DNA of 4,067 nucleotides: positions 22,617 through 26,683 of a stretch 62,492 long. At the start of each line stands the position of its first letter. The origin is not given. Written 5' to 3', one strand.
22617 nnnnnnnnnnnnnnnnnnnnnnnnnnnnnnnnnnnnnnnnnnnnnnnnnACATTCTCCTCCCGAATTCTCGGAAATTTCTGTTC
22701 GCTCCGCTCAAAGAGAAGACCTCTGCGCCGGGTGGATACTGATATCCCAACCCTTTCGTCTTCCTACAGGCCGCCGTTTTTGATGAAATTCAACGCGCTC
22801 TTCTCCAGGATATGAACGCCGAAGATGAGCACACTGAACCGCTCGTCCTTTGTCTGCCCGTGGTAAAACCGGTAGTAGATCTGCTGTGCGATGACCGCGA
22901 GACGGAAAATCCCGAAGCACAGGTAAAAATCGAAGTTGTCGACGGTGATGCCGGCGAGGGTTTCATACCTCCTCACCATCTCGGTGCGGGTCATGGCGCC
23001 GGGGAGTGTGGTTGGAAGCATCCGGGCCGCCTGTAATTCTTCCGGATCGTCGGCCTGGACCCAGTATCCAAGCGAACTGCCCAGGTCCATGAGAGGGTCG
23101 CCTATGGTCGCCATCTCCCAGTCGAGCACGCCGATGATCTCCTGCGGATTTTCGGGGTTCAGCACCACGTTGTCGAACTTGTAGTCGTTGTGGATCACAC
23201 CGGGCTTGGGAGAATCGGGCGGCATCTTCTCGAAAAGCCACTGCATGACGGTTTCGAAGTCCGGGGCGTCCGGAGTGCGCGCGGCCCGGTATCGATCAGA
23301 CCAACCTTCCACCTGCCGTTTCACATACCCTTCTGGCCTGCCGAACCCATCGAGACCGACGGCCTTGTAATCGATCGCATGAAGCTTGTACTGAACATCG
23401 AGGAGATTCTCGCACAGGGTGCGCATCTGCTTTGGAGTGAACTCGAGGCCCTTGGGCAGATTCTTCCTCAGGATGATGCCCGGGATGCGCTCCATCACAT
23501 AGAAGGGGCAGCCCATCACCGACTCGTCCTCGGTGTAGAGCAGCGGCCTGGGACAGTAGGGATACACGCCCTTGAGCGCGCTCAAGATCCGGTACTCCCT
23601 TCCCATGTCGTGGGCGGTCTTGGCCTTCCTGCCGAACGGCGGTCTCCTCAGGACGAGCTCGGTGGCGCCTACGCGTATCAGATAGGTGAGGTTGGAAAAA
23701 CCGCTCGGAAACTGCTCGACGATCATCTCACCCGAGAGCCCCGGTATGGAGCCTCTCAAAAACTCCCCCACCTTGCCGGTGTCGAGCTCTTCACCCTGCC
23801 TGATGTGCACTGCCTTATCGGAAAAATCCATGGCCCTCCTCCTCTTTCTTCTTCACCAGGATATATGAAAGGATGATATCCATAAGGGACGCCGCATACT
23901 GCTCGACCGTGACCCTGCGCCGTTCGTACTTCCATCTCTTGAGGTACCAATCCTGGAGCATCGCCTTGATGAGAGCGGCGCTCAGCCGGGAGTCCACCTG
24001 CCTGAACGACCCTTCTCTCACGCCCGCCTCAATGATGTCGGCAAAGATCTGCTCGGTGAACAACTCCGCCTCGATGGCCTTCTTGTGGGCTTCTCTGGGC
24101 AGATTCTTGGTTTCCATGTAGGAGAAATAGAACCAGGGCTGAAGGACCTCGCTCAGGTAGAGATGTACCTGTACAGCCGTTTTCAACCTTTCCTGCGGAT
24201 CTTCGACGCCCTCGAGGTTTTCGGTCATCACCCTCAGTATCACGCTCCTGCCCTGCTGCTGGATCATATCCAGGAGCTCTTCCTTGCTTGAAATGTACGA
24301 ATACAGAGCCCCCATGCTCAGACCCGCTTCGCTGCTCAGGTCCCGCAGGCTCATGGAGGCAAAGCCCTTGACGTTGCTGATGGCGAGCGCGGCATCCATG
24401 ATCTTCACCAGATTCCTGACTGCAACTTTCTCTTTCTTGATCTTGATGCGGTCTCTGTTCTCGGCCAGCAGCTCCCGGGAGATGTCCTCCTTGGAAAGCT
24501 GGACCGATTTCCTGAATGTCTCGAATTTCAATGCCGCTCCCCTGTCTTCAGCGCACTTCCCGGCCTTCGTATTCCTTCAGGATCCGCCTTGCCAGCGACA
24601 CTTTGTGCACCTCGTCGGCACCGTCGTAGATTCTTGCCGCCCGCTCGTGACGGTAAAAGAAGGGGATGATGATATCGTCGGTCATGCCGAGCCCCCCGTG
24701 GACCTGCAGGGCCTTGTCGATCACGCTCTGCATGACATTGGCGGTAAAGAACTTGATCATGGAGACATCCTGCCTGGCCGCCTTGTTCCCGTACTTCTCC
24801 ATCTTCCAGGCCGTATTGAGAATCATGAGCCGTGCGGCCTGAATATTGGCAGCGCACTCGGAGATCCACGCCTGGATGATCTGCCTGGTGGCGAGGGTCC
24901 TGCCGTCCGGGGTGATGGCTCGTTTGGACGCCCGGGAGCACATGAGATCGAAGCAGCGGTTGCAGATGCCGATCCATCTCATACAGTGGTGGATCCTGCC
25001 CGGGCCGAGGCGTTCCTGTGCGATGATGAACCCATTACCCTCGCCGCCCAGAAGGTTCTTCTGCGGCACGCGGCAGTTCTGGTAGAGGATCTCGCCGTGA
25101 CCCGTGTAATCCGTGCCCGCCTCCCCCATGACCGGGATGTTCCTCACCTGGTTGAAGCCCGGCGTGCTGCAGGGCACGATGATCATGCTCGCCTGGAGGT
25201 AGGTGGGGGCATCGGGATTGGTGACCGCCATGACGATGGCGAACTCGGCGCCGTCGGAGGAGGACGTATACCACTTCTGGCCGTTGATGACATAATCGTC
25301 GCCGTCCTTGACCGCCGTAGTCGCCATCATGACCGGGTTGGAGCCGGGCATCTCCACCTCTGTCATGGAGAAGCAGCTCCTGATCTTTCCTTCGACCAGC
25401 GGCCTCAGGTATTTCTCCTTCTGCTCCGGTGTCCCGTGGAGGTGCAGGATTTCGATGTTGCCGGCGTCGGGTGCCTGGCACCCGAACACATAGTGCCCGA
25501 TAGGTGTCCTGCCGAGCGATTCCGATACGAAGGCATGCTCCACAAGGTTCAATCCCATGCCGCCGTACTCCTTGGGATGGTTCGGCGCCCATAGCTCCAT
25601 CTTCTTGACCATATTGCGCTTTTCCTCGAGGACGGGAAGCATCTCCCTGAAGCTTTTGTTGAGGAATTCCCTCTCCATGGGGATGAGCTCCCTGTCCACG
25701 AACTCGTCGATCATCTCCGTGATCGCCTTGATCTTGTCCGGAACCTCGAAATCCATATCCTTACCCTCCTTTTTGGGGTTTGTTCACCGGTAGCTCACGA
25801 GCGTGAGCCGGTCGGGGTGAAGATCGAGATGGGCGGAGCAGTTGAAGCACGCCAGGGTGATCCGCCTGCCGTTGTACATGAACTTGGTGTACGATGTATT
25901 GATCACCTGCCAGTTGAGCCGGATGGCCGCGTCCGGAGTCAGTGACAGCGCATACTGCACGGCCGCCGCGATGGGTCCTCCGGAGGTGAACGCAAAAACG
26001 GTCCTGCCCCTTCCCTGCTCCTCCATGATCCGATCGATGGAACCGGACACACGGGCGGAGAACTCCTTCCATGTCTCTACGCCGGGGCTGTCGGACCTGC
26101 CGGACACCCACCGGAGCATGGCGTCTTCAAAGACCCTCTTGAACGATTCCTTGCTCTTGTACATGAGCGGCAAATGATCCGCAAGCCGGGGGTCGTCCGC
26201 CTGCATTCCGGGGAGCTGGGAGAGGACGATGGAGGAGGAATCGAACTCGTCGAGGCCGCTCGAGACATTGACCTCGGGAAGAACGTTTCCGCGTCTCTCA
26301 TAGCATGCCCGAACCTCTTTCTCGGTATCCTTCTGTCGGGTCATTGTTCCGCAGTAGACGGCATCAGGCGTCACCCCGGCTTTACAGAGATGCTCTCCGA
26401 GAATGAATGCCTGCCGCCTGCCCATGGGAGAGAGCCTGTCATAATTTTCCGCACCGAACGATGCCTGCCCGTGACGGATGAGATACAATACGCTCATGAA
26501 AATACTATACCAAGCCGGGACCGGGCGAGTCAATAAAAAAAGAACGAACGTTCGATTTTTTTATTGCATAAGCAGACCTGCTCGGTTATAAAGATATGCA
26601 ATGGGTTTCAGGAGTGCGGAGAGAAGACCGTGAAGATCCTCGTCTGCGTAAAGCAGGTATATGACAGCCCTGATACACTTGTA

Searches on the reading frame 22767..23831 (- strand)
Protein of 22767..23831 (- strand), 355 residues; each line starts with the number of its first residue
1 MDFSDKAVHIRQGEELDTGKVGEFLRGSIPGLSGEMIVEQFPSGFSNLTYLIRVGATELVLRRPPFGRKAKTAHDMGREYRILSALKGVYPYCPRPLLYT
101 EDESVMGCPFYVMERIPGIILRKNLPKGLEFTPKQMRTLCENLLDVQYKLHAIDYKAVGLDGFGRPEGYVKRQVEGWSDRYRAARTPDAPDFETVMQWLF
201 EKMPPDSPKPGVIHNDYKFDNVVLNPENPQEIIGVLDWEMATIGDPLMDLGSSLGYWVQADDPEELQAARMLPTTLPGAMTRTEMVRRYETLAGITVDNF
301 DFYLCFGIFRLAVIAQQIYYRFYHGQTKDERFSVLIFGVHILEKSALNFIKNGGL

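Call 61: search_protein_families(library=pfam, proteins=[window:22767-23831:-], max_evalue=0.00001)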
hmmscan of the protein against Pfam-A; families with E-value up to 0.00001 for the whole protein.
window:22767-23831:- (355 aa): 1 family
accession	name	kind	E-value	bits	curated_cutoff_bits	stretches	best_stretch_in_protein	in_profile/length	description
PF01636.29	APH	-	1.1e-53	182.9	23.2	1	38-268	2-224/239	Phosphotransferase enzyme family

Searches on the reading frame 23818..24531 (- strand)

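Call 61: search_protein_families(library=pfam, proteins=[window:23818-24531:-], max_evalue=0.00001)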
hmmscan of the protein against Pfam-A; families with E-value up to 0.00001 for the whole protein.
window:23818-24531:- (238 aa): 2 families
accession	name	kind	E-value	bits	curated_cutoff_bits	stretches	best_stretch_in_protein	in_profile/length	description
PF17932.6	TetR_C_24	-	5.4e-12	46.4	26.4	1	110-222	2-112/114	Tetracyclin repressor-like, C-terminal domain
PF00440.29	TetR_N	-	8.1e-10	38.8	24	1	44-88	1-45/47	Bacterial regulatory proteins, tetR family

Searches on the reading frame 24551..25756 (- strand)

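Call 61: search_protein_families(library=pfam, proteins=[window:24551-25756:-], max_evalue=0.00001)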
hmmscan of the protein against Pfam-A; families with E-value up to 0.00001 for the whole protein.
window:24551-25756:- (402 aa): 4 families
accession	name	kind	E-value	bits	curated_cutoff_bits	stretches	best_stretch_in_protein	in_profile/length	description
PF00441.29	Acyl-CoA_dh_1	-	6e-36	124.3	22.4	1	240-393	1-150/150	Acyl-CoA dehydrogenase, C-terminal domain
PF02771.21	Acyl-CoA_dh_N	-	2.3e-16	60.6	22.9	1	9-124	4-113/113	Acyl-CoA dehydrogenase, N-terminal domain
PF02770.24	Acyl-CoA_dh_M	-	1.3e-15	57.8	33.3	1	128-223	1-92/97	Acyl-CoA dehydrogenase, middle domain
PF08028.16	Acyl-CoA_dh_2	-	6.8e-11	43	22.7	1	257-378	3-130/134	Acyl-CoA dehydrogenase, C-terminal domain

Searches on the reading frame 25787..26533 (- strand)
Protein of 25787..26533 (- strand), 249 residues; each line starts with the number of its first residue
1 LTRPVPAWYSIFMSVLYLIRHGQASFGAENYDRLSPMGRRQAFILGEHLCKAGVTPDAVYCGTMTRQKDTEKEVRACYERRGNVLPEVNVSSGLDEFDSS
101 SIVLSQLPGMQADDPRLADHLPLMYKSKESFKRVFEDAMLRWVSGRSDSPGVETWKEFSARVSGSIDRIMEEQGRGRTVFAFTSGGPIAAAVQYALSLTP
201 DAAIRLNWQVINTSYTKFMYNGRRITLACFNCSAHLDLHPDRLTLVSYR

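Call 61: search_protein_families(library=pfam, proteins=[window:25787-26533:-], max_evalue=0.00001)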
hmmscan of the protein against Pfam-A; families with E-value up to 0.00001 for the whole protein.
window:25787-26533:- (249 aa): 1 family
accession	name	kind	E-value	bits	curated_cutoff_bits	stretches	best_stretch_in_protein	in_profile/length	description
PF00300.27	His_Phos_1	-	3.1e-18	66.6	21.7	1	128-232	90-193/194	Histidine phosphatase superfamily (branch 1)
